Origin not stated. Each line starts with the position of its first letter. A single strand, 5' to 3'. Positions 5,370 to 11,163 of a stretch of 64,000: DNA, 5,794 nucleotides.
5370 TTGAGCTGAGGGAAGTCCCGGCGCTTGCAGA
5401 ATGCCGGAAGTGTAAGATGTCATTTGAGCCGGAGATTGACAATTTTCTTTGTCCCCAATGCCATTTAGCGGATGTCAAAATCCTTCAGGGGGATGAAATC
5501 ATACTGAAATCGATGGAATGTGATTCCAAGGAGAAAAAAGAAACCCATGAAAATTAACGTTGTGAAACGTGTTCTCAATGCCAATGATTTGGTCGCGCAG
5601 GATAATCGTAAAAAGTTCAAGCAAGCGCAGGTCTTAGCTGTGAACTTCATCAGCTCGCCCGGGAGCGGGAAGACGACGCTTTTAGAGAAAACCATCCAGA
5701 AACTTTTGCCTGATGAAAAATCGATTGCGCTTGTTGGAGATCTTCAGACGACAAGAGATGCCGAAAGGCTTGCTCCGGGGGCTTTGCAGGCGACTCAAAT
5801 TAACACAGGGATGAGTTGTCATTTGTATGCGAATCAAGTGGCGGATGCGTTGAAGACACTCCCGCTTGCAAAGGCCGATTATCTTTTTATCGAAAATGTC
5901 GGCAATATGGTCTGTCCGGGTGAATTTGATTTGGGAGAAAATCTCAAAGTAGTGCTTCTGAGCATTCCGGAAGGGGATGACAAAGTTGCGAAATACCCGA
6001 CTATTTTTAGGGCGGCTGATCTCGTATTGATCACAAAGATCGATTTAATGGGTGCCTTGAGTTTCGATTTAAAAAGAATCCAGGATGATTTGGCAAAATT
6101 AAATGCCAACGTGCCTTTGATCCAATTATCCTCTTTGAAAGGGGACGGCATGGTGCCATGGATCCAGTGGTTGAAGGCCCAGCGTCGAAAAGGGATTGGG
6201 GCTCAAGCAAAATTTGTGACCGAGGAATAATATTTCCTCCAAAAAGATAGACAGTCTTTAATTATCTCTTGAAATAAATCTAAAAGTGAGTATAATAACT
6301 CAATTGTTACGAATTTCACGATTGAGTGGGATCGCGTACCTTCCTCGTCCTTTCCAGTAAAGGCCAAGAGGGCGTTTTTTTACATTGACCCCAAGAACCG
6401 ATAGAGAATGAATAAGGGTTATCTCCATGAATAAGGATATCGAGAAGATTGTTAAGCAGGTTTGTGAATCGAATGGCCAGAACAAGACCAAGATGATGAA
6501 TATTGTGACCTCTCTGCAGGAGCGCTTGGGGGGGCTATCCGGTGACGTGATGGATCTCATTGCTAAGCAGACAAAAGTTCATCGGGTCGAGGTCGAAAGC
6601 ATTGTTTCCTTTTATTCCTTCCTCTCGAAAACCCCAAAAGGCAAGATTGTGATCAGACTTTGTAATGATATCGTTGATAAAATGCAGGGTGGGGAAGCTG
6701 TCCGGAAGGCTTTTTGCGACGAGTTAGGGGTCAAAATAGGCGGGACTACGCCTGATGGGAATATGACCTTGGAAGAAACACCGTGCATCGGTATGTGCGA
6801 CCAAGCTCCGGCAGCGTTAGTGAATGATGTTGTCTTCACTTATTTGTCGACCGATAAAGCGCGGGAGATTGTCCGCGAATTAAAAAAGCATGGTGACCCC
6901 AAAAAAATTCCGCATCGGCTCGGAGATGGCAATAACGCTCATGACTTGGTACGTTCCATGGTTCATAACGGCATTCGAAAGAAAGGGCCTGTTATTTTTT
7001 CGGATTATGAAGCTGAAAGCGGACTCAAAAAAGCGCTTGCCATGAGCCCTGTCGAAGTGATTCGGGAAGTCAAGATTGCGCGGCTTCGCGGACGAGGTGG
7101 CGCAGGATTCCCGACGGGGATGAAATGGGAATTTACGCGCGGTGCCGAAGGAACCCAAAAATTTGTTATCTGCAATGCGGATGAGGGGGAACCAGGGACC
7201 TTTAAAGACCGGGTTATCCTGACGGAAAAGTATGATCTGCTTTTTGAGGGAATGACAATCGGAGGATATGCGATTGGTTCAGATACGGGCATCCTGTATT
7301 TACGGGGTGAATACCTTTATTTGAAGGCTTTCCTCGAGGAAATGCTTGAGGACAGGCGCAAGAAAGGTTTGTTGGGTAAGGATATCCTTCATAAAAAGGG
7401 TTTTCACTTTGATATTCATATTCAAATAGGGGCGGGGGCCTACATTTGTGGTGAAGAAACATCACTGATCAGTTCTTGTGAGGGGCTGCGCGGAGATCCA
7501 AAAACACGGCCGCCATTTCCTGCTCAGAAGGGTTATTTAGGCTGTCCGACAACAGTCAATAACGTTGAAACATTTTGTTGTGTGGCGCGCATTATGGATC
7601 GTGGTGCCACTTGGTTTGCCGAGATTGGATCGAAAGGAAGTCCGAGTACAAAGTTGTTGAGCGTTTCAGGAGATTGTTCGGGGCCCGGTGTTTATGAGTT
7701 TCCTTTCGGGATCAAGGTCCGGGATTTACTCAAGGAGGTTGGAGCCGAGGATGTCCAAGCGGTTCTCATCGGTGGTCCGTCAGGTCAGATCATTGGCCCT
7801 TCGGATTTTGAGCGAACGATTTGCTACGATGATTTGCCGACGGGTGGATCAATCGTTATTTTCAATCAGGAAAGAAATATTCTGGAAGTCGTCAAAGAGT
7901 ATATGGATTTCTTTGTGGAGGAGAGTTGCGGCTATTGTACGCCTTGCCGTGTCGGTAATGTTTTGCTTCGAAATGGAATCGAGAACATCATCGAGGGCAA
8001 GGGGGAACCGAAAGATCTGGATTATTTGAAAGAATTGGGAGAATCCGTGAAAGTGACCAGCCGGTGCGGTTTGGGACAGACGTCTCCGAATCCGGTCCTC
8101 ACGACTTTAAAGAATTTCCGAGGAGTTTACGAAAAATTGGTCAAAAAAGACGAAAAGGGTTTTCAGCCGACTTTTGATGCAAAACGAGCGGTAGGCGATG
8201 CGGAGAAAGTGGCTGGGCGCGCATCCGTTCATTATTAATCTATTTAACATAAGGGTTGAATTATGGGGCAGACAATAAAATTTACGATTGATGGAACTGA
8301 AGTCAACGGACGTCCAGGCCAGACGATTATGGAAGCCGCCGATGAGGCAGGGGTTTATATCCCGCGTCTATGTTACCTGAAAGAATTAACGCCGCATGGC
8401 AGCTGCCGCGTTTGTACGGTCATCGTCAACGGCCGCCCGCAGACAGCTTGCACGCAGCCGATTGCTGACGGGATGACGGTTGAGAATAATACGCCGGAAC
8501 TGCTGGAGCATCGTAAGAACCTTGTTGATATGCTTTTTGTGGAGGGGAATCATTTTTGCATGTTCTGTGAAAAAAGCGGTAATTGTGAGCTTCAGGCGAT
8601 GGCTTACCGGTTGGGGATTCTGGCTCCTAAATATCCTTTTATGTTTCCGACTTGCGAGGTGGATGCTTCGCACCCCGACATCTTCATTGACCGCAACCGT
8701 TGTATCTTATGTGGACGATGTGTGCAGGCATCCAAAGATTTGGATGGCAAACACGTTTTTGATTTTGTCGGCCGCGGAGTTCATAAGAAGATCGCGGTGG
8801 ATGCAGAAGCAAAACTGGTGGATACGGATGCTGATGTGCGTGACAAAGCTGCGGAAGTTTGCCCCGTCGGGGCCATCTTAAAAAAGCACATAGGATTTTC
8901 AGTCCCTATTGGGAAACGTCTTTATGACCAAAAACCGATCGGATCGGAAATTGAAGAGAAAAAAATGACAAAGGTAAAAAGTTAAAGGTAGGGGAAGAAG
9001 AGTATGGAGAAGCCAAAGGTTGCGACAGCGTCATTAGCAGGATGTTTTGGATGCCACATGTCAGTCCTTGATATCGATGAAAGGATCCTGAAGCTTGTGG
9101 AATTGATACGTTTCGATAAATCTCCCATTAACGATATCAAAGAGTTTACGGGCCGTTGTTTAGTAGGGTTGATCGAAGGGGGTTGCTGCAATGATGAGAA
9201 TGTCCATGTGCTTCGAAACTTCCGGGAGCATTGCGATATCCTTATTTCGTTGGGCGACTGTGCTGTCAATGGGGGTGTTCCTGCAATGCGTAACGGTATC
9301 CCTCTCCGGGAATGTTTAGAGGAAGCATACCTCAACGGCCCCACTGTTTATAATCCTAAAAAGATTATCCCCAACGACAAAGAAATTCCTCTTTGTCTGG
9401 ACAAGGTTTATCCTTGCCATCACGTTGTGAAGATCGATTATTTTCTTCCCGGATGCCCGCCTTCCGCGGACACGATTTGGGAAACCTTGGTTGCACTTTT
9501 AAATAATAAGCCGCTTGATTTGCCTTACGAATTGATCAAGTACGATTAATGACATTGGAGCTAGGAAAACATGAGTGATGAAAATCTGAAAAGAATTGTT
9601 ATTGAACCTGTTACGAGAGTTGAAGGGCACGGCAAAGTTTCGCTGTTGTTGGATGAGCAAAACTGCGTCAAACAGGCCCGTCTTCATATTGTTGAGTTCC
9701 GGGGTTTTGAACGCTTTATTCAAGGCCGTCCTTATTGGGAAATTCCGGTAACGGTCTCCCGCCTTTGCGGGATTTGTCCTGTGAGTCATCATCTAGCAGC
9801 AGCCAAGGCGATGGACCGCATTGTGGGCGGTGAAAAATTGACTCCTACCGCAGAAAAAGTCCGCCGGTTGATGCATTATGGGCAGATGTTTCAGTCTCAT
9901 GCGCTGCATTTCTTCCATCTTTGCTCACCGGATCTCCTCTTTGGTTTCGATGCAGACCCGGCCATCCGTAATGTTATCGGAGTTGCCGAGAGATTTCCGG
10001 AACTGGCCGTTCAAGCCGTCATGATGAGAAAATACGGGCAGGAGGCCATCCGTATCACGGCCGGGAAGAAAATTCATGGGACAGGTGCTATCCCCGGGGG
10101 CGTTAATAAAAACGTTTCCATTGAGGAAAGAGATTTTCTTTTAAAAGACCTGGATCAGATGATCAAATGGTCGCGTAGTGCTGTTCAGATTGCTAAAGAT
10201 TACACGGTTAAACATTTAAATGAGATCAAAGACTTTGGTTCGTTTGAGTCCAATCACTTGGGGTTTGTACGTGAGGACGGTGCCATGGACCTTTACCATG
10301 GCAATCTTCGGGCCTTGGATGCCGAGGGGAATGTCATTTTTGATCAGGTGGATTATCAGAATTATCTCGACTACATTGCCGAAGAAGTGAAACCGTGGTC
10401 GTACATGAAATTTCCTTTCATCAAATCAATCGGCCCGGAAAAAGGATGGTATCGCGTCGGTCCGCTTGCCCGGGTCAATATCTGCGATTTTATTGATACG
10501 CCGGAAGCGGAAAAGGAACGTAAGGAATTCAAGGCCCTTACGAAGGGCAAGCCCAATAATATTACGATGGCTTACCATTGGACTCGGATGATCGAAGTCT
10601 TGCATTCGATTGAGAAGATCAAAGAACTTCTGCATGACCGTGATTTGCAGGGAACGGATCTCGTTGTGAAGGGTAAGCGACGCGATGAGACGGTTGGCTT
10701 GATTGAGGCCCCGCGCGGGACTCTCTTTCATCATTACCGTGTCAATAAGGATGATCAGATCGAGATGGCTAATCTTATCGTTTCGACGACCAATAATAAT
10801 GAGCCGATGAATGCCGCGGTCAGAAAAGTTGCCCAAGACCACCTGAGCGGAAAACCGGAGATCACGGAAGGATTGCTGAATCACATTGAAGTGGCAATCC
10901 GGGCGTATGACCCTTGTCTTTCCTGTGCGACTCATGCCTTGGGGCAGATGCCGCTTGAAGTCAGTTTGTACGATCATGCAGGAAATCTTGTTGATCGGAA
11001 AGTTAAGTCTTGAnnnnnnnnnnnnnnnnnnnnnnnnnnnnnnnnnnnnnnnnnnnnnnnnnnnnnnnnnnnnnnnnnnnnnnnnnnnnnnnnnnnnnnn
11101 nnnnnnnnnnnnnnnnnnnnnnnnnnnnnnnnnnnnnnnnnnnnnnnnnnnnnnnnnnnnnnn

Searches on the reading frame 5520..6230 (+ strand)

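Call 41: search_protein_families(library=pfam, proteins=[window:5520-6230:+], max_evalue=0.00001)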
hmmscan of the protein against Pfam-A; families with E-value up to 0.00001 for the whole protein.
window:5520-6230:+ (236 aa): 1 family
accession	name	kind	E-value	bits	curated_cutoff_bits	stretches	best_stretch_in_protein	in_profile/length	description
PF02492.25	cobW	-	8.9e-20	71.5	20.7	1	45-201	7-179/180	CobW/HypB/UreG, nucleotide-binding domain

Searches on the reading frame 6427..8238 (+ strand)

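Call 41: search_protein_families(library=pfam, proteins=[window:6427-8238:+], max_evalue=0.00001)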
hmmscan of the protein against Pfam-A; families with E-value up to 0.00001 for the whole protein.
window:6427-8238:+ (603 aa): 3 families
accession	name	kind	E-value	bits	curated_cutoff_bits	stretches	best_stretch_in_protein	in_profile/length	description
PF01512.22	Complex1_51K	-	4.6e-39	134.1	31.2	1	215-387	1-149/150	Nuo51 FMN-binding domain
PF01257.25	2Fe-2S_thioredx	-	3.9e-37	127.7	24.8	1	10-153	2-145/145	Thioredoxin-like [2Fe-2S] ferredoxin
PF10589.14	NADH_4Fe-4S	-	4.2e-27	94.3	23.5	1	487-570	1-84/85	NADH-ubiquinone oxidoreductase-F iron-sulfur binding region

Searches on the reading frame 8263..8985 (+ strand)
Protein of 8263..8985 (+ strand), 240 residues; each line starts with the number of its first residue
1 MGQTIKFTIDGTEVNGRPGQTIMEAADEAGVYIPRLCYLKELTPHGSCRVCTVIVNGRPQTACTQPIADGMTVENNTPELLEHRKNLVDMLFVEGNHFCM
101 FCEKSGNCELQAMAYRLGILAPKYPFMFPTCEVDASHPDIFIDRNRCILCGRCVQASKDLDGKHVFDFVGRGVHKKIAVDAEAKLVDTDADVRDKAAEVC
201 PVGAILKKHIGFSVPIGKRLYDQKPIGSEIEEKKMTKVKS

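Call 41: search_protein_families(library=pfam, proteins=[window:8263-8985:+], max_evalue=0.00001)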
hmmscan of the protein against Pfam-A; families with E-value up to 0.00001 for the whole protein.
window:8263-8985:+ (240 aa): 5 families
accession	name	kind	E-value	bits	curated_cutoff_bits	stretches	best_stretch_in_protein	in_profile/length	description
PF13510.11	Fer2_4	-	2.3e-22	79.2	22.8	1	3-77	2-81/82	2Fe-2S iron-sulfur cluster binding domain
PF10588.14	NADH-G_4Fe-4S_3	-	7.1e-14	51.5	27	1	84-119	1-36/40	NADH-ubiquinone oxidoreductase-G iron-sulfur binding region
PF22117.2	Fer4_Nqo3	-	2.3e-11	44.1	27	1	139-205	3-66/67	NADH-quinone oxidoreductase subunit 3, ferredoxin-like domain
PF13459.11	Fer4_15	-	3.2e-10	41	22.4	1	140-205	1-64/66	4Fe-4S single cluster domain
PF00111.32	Fer2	-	1.8e-07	31.5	21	1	8-60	2-53/77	2Fe-2S iron-sulfur cluster binding domain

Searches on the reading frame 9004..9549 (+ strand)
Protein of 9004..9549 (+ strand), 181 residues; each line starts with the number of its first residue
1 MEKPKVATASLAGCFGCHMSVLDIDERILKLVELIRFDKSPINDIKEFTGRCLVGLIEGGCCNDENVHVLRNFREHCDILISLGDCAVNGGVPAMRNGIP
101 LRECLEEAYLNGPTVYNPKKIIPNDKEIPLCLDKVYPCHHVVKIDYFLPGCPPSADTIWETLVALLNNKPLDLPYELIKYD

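Call 41: search_protein_families(library=pfam, proteins=[window:9004-9549:+], max_evalue=0.00001)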
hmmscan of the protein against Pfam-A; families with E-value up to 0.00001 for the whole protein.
window:9004-9549:+ (181 aa): 1 family
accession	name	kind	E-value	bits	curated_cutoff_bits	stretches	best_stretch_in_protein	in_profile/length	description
PF01058.29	Oxidored_q6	-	3.7e-27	95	27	1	14-165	1-128/128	NADH ubiquinone oxidoreductase, 20 Kd subunit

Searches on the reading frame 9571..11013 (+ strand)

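Call 41: search_protein_families(library=pfam, proteins=[window:9571-11013:+], max_evalue=0.00001)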
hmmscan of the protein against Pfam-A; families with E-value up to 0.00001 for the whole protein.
window:9571-11013:+ (480 aa): 1 family
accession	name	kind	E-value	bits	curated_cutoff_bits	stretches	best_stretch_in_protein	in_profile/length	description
PF00374.24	NiFeSe_Hases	-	1.8e-32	113.4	25.8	2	44-121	1-77/508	Nickel-dependent hydrogenase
